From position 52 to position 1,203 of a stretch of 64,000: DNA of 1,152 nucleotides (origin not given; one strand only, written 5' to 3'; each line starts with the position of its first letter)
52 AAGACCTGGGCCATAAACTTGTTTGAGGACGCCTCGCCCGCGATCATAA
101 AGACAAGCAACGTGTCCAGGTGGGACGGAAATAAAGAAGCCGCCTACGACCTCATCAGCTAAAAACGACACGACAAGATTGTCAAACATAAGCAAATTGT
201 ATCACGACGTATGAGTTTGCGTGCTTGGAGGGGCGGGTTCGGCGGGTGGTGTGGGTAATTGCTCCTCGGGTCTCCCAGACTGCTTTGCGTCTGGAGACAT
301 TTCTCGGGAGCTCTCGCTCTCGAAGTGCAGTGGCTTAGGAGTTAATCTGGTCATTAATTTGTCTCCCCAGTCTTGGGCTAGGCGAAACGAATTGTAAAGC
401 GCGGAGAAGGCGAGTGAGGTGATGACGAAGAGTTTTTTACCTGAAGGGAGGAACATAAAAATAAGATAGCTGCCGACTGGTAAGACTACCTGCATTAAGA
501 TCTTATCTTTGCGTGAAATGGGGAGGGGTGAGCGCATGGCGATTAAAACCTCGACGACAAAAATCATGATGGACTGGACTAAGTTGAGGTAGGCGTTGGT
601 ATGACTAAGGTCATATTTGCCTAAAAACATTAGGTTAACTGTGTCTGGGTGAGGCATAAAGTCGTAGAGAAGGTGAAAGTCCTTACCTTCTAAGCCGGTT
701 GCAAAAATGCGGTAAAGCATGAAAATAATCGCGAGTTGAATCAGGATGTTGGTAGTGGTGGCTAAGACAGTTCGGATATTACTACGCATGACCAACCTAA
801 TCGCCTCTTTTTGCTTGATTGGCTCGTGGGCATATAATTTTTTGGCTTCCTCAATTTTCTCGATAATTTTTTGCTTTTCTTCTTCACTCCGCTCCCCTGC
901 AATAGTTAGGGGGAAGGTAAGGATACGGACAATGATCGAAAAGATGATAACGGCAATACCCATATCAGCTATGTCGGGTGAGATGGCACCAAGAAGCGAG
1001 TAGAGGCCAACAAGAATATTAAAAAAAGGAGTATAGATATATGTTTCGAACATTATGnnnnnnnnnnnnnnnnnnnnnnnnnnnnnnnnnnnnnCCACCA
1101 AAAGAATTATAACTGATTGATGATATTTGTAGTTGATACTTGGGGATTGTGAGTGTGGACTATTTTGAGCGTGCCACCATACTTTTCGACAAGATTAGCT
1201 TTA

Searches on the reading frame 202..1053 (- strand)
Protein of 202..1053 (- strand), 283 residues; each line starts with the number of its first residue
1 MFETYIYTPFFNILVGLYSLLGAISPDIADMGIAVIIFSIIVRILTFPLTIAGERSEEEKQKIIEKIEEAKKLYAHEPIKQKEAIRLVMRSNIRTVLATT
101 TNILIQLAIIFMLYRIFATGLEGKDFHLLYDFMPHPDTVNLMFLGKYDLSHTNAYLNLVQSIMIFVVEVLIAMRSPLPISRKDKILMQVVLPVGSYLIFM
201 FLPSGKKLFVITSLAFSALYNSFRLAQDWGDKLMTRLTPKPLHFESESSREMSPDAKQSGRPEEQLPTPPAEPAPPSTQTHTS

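Call 7: search_protein_families(library=pfam, proteins=[window:202-1053:-], max_evalue=0.001)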
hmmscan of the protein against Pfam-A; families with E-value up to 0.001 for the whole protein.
window:202-1053:- (283 aa): 1 family
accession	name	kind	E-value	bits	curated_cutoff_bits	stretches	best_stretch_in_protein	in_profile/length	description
PF02096.25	60KD_IMP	-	2.9e-17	63.6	35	1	31-219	1-156/163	60Kd inner membrane protein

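Call 53: find_encoding_contigs(protein=window:202-1053:-, flank=10000, max_places=3)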
Protein window:202-1053:- (283 aa): 24 contigs read that carry it; 3 places shown.
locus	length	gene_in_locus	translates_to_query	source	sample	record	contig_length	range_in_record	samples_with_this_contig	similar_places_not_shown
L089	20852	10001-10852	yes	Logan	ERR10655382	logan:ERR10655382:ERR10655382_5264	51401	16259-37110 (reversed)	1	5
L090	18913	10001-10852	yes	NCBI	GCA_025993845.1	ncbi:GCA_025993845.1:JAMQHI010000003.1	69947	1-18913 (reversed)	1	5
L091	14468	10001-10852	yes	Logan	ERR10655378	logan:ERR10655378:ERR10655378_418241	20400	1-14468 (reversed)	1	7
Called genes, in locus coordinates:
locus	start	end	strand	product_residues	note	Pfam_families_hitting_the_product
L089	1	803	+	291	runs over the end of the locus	PF01978:TrmB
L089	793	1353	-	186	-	-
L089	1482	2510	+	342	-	PF22168:DIP2311-like_C (faint), PF02661:Fic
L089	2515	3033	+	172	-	PF00293:NUDIX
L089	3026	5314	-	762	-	PF00133:tRNA-synt_1, PF09334:tRNA-synt_1g, PF13603:tRNA-synt_1_2, PF09334:tRNA-synt_1g, PF08264:Anticodon_1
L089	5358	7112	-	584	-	PF12229:PG_binding_4, PF04294:VanW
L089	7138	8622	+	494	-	PF01547:SBP_bac_1, PF13416:SBP_bac_8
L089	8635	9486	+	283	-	PF18765:Polbeta (weak)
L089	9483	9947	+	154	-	PF01467:CTP_transf_like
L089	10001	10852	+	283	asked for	PF02096:60KD_IMP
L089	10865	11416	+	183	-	PF01145:Band_7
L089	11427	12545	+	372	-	PF24948:Citrate_synth_N, PF16114:Citrate_bind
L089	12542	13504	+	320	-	PF13607:Succ_CoA_lig (weak), PF00549:Ligase_CoA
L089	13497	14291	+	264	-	PF00285:Citrate_synt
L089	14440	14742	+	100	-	PF00166:Cpn10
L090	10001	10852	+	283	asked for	PF02096:60KD_IMP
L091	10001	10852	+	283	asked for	PF02096:60KD_IMP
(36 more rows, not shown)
